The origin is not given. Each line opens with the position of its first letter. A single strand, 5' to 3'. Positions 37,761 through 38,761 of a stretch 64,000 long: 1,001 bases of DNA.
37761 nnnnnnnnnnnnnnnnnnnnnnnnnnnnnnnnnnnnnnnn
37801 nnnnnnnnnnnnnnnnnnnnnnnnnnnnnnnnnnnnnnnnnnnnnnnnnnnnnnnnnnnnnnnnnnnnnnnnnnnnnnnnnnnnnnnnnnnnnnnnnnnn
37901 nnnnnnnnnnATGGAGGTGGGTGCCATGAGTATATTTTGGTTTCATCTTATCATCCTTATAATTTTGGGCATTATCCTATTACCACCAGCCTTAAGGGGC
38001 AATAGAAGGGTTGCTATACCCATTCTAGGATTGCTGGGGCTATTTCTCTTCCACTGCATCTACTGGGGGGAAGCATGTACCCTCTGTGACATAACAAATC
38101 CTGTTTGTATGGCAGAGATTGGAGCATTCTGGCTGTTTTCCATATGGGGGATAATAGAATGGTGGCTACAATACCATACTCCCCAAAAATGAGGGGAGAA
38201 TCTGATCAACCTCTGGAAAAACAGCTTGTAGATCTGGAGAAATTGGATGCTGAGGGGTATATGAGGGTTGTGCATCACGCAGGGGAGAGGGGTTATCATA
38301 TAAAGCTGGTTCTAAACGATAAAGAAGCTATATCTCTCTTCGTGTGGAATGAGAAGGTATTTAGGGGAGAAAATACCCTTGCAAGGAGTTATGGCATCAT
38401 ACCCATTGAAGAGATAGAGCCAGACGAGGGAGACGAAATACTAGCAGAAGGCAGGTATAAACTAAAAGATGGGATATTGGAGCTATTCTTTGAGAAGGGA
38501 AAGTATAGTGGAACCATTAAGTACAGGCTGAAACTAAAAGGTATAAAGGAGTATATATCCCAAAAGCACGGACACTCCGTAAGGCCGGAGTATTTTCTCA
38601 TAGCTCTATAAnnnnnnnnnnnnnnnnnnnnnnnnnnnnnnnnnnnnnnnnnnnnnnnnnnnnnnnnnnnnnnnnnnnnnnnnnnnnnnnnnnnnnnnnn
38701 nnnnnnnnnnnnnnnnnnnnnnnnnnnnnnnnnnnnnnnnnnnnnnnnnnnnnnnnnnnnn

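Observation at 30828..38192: Dense thiol-disulfide redox cluster next to the lectin-pilin gene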

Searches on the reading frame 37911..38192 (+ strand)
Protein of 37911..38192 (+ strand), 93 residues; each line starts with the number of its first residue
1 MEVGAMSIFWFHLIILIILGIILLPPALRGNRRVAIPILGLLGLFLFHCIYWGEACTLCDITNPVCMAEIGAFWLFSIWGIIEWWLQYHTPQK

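Call 4: search_protein_families(library=pfam, proteins=[window:37911-38192:+], max_evalue=0.01)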
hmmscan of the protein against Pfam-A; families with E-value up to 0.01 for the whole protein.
window:37911-38192:+ (93 aa): 0 families

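Call 24: search_protein_representatives(protein=window:37911-38192:+)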
Query: 93 residues. Proteins with E-value up to 0.001 (for the whole library): 9; up to 1e-10: 3; up to 1e-30: 0. The best 9 are listed.
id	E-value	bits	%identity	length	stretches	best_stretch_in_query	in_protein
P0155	4.6e-18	81.8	46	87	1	8-83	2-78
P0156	7.5e-16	74.7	47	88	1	8-83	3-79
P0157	1.1e-11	61.3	36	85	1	6-86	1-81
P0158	1.2e-10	58.0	40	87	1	7-86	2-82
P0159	6.6e-08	49.1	39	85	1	6-81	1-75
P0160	2.1e-07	47.5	39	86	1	8-76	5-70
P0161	8.1e-07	45.6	30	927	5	41-83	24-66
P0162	4.3e-05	40.1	37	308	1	6-83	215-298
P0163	5.1e-05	39.8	29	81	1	8-80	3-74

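Call 27: find_encoding_contigs(protein=P0162, flank=6000, max_places=3)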
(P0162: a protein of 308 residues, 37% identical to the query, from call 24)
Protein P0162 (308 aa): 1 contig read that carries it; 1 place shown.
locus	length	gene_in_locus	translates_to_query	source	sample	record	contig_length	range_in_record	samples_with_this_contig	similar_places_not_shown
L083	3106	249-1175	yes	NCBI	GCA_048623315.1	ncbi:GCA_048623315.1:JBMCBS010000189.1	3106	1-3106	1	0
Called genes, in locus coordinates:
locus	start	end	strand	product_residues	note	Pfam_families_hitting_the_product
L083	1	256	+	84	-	?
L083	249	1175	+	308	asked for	-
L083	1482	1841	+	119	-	PF12643:MazG-like (weak)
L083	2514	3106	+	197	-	PF01478:Peptidase_A24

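Call 29: find_encoding_contigs(protein=P0155, flank=8000, max_places=3)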
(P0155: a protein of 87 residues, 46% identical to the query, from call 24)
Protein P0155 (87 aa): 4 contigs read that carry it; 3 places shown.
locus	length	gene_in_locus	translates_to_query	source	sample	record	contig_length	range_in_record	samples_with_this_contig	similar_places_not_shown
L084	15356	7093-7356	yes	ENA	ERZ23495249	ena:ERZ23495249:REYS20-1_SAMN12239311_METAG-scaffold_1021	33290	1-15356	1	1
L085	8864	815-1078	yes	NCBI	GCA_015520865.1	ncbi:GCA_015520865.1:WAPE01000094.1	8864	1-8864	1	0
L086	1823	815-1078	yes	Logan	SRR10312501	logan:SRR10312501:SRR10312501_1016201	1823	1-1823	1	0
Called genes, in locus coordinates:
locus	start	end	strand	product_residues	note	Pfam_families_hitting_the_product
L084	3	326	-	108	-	?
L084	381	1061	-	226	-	-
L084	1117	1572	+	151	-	-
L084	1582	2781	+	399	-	-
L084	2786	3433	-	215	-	PF00970:FAD_binding_6 (weak), PF00175:NAD_binding_1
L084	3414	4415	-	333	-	PF01494:FAD_binding_3 (faint), PF00890:FAD_binding_2 (faint), PF01134:GIDA (faint), PF01266:DAO (faint), PF03486:HI0933_like (faint), PF07992:Pyr_redox_2, PF13738:Pyr_redox_3, PF00070:Pyr_redox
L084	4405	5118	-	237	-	PF13098:Thioredoxin_2 (faint), PF00462:Glutaredoxin (faint), PF14595:Thioredoxin_9 (weak), PF13192:Thioredoxin_3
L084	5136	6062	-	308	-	-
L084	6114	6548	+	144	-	PF00085:Thioredoxin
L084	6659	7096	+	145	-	-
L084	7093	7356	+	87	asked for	-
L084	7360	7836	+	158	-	-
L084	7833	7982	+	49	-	-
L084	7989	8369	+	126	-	-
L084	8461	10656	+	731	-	PF00801:PKD (faint), PF07495:Y_Y_Y (faint)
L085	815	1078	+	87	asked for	-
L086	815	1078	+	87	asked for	-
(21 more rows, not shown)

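Call 30: find_encoding_contigs(protein=P0157, flank=8000, max_places=3)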
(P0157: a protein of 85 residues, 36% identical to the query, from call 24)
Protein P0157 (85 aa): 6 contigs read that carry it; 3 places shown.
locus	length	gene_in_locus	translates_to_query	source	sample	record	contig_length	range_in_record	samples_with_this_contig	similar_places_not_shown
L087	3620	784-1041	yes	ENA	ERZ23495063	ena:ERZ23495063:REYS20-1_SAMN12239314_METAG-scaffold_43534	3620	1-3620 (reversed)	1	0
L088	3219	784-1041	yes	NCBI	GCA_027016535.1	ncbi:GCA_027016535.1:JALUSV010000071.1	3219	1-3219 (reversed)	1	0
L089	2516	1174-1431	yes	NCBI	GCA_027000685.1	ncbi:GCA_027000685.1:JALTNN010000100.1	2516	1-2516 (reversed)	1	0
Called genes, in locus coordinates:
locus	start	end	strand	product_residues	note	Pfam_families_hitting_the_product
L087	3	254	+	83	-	?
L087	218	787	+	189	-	-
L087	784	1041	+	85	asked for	-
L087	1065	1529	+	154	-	PF12802:MarR_2, PF24034:DUF7343, PF01047:MarR (weak), PF09339:HTH_IclR (weak)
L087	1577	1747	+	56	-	-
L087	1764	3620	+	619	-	?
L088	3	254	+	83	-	?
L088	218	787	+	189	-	-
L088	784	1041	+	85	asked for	-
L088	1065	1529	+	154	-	PF12802:MarR_2, PF24034:DUF7343, PF01047:MarR (weak), PF09339:HTH_IclR (weak)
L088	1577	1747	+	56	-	-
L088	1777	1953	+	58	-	-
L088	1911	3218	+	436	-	?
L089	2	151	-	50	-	?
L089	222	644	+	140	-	PF00085:Thioredoxin (weak)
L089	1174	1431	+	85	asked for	-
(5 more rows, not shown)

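Call 43: predict_structure(alignment_id=A3)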
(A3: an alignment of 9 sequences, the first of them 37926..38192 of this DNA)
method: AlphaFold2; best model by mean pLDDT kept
length: 88 residues; sequences in the alignment: 9
mean_pLDDT: 93.4   pTM: 0.80
mean pLDDT of the five models: 93.4, 92.9, 91.8, 91.5, 90.8
residues with pLDDT >= 90: 78; 70-90: 8; 50-70: 2; < 50: 0
segments of 3 or more residues with pLDDT < 50: none
pLDDT, mean of each block of 10 residues (from residue 1): 90 97 95 97 94 92 96 97 81
secondary structure, 60 per line:
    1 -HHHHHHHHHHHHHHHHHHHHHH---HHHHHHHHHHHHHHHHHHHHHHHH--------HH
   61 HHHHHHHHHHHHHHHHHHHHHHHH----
elements in order: H2-23 H27-50 H59-84

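Call 49: fold_search(model_id=the predicted structure, library=pdb)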
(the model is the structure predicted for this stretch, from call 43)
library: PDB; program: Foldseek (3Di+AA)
matches with E <= 10: 7; with E <= 0.001: 0
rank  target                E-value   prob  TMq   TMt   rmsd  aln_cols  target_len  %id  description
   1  8ap7_O                6.2e+00  0.08  0.36  0.33   6.1        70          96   20  membrane region of the Trypanosoma brucei mitochondrial ATP synthase dimer (released 2022-10-26)
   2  6j54_K                6.6e+00  0.14  0.41  0.49   5.6        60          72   17  Cryo-EM structure of the mammalian E-state ATP synthase FO section (released 2019-06-26)
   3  9kz9_R                6.6e+00  0.10  0.36  0.36   4.0        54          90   15  Cryo-EM structure of PSI-ACPI from Rhodomonas sp. NIES-2332 at 2.08 angstroms resolution (released 2025-11-26)
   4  8hcr_M                8.8e+00  0.12  0.47  0.13   7.4        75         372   17  Cryo-EM structure of the Mycobacterium tuberculosis cytochrome bcc:aa3 supercomplex and a novel inhibitor targeting su (released 2023-05-03)
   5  7y7b_R                8.8e+00  0.07  0.35  0.34   7.0        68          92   12  Cryo-EM structure of cryptophyte photosystem I (released 2023-04-12)
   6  7jtk_I                8.8e+00  0.04  0.23  0.07   6.0        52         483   17  Radial spoke 1 isolated from Chlamydomonas reinhardtii (released 2020-12-16)
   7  6gfo_E                9.9e+00  0.10  0.37  0.42   4.1        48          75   14  cyanobacterial GAPDH with full-length CP12 (released 2019-05-08)

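Call 74: search_protein_families(library=ncbifam, proteins=[window:37926-38192:+], max_evalue=1)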
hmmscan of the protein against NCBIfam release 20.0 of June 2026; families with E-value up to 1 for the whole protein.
window:37926-38192:+ (88 aa): 1 family
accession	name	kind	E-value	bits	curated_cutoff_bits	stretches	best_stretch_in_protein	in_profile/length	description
TIGR03024.1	arch_PEF_CTERM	domain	0.83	10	23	0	29-42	7-20/25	PEF-CTERM sorting domain-containing protein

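Call 75: search_protein_families(library=pfam, alignment_id=A3, max_evalue=1)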
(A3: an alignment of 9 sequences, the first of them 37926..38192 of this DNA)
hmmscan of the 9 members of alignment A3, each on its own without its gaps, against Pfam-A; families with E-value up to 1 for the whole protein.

A. member 1, window:37926-38192:+ (88 aa): 0 families

B. families by the number of members that match (of 9 scanned): 2 families
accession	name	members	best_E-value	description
PF06549.17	DUF1118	1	0.1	Protein of unknown function (DUF1118)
PF12459.13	DltX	1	0.2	D-Ala-teichoic acid biosynthesis protein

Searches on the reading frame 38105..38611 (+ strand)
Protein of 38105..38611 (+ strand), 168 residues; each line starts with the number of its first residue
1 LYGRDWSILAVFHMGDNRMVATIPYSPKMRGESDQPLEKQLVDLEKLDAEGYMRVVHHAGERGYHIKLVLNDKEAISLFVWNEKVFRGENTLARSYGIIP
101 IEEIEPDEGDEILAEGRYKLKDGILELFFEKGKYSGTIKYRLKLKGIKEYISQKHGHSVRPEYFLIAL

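Call 4: search_protein_families(library=pfam, proteins=[window:38105-38611:+], max_evalue=0.01)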
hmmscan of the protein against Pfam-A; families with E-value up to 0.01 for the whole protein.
window:38105-38611:+ (168 aa): 0 families

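Call 74: search_protein_families(library=ncbifam, proteins=[window:38159-38611:+], max_evalue=1)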
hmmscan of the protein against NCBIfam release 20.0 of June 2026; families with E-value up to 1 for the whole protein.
window:38159-38611:+ (150 aa): 0 families

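Call 82: search_solved_structures(query=window:38189-38611:+, max_evalue=1)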
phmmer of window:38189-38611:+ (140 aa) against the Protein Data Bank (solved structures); distinct sequences matched with E-value up to 1: 0.
